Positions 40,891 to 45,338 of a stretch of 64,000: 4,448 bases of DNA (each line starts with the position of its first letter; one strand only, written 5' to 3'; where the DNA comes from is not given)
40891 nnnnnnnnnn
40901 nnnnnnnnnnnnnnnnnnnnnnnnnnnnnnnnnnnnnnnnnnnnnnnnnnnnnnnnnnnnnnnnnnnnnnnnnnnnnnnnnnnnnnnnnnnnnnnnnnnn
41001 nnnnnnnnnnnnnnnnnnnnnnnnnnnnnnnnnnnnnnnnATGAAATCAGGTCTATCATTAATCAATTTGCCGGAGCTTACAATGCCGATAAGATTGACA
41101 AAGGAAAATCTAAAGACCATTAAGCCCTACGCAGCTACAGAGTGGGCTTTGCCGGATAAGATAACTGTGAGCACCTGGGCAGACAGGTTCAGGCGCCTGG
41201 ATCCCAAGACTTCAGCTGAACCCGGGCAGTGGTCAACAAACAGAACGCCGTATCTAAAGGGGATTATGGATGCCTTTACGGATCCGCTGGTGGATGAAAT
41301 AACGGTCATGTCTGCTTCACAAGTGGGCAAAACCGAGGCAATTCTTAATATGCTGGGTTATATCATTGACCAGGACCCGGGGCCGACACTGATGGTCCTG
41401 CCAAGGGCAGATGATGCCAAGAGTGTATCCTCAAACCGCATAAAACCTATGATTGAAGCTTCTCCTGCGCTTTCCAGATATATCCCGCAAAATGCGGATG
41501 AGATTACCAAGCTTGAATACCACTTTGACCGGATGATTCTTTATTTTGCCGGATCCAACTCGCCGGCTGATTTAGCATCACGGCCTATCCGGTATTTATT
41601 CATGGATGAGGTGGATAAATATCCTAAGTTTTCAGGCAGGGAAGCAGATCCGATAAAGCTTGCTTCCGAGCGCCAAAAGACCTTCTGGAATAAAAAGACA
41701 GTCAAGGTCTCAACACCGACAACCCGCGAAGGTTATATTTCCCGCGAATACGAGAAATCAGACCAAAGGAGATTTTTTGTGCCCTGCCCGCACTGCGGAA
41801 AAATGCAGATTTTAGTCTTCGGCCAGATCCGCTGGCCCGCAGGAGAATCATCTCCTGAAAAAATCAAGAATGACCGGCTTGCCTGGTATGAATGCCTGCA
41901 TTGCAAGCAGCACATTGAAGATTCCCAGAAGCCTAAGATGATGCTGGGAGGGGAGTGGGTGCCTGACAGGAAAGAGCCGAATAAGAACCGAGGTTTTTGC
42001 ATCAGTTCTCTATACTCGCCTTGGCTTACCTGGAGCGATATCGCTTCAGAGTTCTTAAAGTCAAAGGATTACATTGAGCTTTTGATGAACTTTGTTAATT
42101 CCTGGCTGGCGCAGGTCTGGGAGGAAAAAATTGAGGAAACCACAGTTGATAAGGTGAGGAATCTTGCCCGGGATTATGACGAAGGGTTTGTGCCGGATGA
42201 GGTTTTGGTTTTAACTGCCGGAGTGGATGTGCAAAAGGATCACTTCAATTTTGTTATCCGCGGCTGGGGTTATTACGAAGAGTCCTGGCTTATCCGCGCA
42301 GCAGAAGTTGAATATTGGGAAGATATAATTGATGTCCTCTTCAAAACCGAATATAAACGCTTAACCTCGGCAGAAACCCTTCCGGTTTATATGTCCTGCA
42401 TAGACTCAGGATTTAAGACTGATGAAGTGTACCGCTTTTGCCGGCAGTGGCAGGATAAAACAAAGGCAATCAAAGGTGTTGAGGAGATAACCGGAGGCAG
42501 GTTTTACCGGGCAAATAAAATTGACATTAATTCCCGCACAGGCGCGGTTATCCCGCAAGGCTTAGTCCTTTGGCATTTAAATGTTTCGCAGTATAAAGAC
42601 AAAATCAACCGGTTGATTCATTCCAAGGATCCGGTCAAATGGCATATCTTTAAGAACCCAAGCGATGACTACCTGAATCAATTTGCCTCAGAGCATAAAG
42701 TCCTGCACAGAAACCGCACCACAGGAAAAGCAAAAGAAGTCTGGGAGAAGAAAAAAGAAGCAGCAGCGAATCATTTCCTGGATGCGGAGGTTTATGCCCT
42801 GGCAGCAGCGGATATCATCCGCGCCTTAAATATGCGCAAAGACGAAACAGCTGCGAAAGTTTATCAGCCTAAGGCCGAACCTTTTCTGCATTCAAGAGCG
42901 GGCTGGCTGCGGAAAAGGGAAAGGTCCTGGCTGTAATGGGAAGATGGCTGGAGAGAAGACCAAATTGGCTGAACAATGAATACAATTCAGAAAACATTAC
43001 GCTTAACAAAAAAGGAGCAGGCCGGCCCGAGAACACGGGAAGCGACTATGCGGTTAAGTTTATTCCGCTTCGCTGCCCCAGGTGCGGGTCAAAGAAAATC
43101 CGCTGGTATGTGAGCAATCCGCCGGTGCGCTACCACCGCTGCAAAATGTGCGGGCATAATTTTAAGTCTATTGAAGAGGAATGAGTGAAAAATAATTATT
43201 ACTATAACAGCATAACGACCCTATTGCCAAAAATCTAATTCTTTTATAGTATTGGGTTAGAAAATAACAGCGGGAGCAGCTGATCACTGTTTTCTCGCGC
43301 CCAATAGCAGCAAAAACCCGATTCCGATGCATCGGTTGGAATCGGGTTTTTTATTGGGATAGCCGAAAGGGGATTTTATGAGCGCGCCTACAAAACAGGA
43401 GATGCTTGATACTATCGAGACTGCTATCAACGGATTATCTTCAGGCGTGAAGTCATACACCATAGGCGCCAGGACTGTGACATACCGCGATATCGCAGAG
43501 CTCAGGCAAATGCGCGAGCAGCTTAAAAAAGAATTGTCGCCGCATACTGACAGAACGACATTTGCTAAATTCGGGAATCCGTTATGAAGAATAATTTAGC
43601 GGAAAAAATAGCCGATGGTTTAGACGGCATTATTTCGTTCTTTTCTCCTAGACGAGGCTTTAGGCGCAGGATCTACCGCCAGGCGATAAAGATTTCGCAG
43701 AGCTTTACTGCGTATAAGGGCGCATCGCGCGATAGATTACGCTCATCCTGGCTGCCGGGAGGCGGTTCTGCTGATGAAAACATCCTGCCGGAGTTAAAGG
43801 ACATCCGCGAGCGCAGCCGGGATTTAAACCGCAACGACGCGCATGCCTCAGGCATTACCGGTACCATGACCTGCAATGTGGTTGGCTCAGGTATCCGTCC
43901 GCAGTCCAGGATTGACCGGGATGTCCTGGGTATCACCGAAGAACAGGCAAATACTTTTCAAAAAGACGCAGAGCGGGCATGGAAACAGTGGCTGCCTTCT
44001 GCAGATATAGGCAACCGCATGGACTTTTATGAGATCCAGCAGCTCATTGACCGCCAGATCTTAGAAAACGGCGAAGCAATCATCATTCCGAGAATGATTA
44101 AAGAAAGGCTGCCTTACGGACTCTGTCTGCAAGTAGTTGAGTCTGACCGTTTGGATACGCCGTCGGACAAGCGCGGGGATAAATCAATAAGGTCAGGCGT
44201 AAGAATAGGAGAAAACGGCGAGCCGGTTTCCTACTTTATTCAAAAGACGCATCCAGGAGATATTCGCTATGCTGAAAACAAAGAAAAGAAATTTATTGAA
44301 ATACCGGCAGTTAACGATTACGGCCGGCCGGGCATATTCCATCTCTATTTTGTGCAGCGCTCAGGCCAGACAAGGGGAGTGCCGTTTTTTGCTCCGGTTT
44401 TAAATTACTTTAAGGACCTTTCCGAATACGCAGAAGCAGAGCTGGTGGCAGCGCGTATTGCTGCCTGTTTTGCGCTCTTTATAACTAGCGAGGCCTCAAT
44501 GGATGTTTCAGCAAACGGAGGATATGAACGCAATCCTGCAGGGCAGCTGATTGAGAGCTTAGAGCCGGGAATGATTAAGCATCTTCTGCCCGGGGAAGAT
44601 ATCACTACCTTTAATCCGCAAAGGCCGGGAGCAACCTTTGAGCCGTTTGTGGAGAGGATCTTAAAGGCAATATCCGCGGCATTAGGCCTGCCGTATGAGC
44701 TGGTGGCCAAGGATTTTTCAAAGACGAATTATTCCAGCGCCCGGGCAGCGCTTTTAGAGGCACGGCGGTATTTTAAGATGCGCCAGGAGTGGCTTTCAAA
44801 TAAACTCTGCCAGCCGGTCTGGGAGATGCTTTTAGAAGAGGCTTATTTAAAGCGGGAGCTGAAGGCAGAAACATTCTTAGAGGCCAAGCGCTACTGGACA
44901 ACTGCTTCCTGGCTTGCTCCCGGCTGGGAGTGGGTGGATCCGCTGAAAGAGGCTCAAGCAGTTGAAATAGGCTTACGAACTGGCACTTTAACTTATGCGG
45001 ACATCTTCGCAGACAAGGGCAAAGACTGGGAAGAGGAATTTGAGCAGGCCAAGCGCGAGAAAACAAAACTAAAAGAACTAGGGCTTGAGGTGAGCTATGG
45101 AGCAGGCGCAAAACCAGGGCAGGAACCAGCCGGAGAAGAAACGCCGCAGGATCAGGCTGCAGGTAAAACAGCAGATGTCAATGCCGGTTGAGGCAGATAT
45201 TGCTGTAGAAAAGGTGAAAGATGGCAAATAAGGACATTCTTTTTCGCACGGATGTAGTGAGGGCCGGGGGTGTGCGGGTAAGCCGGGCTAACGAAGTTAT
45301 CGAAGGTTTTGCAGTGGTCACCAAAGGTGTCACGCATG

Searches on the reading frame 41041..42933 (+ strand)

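Call 35: search_protein_families(library=phrogs, proteins=[window:41041-42933:+], max_evalue=0.00001)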
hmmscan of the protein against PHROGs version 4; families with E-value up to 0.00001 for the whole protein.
window:41041-42933:+ (631 aa): 9 families
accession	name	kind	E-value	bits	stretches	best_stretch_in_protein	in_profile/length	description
phrog_15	-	head and packaging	2.7e-194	649.8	1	31-608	345-939/1330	terminase large subunit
phrog_675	-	head and packaging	7e-46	157.7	1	69-599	44-556/576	terminase large subunit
phrog_21311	-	head and packaging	6.3e-29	102.4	1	121-321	2-204/218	terminase large subunit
phrog_15657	-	unknown function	3.3e-22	80.1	1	310-520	21-229/230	-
phrog_16406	-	unknown function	6.3e-22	79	1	240-418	15-207/601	-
phrog_3925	-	head and packaging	2.6e-18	67.1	1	38-149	37-146/150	terminase large subunit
phrog_4145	-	head and packaging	1.2e-09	38.8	1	37-150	24-135/209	terminase large subunit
phrog_3028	-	unknown function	2.6e-07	31.7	1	431-594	2-159/203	-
phrog_12876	-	head and packaging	3e-06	28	0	128-260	8-131/235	terminase large subunit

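Call 82: search_protein_families(library=pfam, proteins=[window:41041-42933:+], max_evalue=0.001)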
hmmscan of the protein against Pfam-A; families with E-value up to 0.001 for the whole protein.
window:41041-42933:+ (631 aa): 2 families
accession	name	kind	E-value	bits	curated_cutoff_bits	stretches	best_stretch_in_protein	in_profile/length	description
PF05876.18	GpA_ATPase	-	8.1e-82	275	25.6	1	58-306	1-247/247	Phage terminase large subunit gpA, ATPase domain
PF20454.4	GpA_nuclease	-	3.9e-65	220.4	22.5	1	317-594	2-288/294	Terminase large subunit gpA, endonuclease domain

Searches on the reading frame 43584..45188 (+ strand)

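Call 35: search_protein_families(library=phrogs, proteins=[window:43584-45188:+], max_evalue=0.00001)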
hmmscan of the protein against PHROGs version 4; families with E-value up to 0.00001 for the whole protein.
window:43584-45188:+ (535 aa): 3 families
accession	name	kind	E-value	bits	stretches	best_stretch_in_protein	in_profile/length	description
phrog_21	-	head and packaging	5.7e-127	426.3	1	13-527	11-529/1362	portal protein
phrog_537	-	head and packaging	2e-58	198.3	1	296-521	2-225/233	portal protein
phrog_3993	-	unknown function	3.5e-09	37.9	1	55-205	37-192/195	-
